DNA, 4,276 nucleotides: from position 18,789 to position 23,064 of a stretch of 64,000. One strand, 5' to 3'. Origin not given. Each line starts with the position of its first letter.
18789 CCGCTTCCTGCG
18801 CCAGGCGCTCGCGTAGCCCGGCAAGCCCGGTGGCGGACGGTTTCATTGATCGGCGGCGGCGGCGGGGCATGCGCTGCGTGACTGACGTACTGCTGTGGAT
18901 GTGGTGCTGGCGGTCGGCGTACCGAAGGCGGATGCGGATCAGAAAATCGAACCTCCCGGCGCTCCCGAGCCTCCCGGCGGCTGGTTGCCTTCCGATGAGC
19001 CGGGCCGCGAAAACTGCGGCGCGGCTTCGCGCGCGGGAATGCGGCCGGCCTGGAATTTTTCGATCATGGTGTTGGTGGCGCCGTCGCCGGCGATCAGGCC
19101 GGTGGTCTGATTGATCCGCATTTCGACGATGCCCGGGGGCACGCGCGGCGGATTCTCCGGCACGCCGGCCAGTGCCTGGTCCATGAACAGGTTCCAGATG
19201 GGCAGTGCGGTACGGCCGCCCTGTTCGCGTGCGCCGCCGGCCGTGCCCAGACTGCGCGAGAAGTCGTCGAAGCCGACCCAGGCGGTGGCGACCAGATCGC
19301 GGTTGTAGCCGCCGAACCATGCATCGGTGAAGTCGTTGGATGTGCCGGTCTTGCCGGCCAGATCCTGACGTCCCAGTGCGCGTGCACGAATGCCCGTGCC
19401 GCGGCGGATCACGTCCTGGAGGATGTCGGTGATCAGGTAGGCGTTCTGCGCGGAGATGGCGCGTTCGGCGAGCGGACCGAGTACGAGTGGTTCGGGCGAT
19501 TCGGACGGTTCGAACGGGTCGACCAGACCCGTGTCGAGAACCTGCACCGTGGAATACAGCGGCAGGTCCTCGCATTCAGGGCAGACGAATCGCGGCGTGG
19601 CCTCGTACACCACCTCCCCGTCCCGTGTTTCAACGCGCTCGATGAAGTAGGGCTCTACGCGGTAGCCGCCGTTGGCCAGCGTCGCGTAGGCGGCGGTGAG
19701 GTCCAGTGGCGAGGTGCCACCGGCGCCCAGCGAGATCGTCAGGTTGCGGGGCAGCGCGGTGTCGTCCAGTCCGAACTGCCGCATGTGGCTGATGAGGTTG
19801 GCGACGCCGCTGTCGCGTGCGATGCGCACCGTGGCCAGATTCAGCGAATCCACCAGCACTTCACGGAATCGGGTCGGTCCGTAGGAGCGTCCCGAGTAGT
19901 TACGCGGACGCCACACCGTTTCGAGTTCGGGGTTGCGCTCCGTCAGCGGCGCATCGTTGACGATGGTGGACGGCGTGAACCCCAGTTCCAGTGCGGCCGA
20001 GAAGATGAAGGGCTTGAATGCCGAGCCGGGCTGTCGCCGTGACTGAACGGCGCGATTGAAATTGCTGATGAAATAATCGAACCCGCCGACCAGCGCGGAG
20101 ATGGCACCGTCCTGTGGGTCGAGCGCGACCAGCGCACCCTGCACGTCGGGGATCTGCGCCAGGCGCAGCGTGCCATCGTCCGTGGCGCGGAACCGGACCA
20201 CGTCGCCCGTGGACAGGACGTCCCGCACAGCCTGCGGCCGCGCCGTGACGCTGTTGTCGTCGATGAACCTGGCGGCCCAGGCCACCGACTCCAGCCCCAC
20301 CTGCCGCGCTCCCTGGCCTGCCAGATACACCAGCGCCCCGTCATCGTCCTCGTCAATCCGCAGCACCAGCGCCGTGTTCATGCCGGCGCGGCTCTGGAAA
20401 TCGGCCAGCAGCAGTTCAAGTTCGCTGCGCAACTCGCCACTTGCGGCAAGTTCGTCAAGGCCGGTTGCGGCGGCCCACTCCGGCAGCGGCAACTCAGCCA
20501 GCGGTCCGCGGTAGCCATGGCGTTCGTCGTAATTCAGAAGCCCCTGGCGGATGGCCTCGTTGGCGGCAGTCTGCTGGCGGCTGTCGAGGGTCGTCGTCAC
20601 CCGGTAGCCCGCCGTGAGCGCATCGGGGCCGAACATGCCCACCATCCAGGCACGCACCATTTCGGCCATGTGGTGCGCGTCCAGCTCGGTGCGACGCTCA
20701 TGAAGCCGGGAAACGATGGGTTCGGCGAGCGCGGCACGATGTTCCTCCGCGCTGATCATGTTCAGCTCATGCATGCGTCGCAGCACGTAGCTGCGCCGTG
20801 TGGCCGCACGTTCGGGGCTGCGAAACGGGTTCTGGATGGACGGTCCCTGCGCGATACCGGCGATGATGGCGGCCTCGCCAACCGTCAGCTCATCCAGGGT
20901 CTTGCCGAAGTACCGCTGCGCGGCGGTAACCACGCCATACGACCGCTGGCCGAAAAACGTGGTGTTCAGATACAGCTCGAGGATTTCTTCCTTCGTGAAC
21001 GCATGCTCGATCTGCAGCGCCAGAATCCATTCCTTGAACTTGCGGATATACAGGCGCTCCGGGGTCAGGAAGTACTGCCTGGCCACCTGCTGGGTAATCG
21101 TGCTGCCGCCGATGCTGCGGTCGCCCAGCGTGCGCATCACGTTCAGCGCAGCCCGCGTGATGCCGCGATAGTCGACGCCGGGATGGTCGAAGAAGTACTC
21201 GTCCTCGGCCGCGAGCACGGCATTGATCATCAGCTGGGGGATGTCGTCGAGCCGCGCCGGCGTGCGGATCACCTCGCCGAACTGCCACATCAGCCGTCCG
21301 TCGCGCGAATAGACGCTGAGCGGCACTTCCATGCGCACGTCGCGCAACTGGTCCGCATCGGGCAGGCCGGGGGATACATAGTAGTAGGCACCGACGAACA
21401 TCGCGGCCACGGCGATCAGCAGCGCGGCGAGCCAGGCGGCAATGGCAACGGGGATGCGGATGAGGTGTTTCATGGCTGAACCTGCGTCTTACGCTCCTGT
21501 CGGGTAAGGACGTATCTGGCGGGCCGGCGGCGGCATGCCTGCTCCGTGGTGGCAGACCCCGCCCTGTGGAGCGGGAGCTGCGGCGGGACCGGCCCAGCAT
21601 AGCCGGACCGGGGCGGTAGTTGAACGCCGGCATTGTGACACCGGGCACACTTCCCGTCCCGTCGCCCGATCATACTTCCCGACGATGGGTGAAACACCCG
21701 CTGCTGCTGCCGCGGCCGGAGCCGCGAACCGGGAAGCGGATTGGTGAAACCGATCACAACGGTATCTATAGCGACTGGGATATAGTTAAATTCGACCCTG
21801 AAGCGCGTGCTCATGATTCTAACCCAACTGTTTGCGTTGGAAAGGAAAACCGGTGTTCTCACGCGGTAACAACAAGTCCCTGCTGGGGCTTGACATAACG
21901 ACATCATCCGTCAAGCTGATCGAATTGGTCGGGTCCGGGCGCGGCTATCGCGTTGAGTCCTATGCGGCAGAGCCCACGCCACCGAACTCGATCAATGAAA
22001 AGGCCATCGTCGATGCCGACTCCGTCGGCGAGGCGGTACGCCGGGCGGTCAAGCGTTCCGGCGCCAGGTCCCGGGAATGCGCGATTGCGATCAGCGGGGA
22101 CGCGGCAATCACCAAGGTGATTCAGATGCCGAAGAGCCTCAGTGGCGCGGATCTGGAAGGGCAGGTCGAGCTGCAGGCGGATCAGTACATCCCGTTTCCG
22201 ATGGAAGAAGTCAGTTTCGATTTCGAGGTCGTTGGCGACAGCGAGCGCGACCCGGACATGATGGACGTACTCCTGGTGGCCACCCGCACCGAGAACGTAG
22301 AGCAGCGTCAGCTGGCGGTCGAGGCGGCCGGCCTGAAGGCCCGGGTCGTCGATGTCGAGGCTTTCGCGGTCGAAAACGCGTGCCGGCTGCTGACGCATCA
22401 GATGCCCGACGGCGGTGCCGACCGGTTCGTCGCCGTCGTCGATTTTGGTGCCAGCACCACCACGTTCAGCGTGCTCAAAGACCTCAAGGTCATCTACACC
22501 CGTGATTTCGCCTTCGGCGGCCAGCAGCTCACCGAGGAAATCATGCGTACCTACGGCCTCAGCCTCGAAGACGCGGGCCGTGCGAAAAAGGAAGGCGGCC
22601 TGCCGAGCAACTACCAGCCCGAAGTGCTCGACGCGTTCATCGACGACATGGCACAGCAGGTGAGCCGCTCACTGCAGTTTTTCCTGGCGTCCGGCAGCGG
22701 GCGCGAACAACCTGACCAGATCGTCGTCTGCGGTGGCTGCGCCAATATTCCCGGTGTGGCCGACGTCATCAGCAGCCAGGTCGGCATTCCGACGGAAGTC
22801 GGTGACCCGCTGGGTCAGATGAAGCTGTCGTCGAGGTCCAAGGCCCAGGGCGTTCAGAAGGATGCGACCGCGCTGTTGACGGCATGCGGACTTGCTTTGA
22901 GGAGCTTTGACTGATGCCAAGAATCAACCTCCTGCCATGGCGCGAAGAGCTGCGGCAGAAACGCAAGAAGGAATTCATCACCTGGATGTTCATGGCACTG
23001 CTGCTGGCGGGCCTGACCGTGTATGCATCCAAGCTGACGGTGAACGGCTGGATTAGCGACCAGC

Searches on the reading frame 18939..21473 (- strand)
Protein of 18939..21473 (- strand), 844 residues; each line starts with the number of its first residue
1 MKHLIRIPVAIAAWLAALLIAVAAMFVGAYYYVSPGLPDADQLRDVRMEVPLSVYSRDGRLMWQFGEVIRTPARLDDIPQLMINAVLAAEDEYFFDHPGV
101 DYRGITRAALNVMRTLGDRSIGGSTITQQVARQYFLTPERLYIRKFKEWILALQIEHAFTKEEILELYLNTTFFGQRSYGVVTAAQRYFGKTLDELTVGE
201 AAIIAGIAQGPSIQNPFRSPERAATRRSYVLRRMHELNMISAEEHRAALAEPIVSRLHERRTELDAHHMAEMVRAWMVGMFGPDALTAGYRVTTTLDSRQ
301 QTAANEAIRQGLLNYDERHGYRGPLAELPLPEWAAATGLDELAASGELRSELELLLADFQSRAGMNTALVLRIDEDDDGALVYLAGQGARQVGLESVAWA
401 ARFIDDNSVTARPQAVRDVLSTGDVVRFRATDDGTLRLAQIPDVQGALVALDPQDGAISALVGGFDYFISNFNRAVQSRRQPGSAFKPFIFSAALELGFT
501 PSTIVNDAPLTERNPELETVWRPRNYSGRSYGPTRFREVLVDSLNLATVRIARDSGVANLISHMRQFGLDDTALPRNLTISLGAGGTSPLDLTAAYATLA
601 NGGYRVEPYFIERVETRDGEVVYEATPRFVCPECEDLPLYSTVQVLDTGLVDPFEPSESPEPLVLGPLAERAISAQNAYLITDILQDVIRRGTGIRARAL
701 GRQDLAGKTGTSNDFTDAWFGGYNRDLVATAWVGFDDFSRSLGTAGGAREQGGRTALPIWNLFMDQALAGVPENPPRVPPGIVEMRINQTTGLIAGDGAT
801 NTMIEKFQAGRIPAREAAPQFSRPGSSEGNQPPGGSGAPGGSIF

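Call 84: search_protein_families(library=pfam, proteins=[window:18939-21473:-], max_evalue=0.00001)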
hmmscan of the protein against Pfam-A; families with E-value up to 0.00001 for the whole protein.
window:18939-21473:- (844 aa): 3 families
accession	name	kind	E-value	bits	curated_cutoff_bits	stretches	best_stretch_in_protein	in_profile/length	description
PF00912.28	Transgly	-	6.9e-59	198.7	27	1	63-235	6-178/178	Transglycosylase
PF00905.27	Transpeptidase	-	6.4e-29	101.5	22.1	1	446-723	1-264/299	Penicillin binding protein transpeptidase domain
PF17092.11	PCB_OB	-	1e-17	65.3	27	1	321-444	1-111/111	Penicillin-binding protein OB-like domain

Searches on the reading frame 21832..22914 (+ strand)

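Call 82: search_protein_families(library=pfam, proteins=[window:21832-22914:+], max_evalue=0.00001)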
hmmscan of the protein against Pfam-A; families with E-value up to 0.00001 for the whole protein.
window:21832-22914:+ (360 aa): 2 families
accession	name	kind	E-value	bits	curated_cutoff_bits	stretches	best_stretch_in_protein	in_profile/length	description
PF11104.14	PilM_2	-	6.2e-126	420.4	27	1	19-359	1-340/340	Type IV pilus assembly protein PilM;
PF14450.12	FtsA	-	6.7e-13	49.5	31.8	1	201-333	1-118/127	Cell division protein FtsA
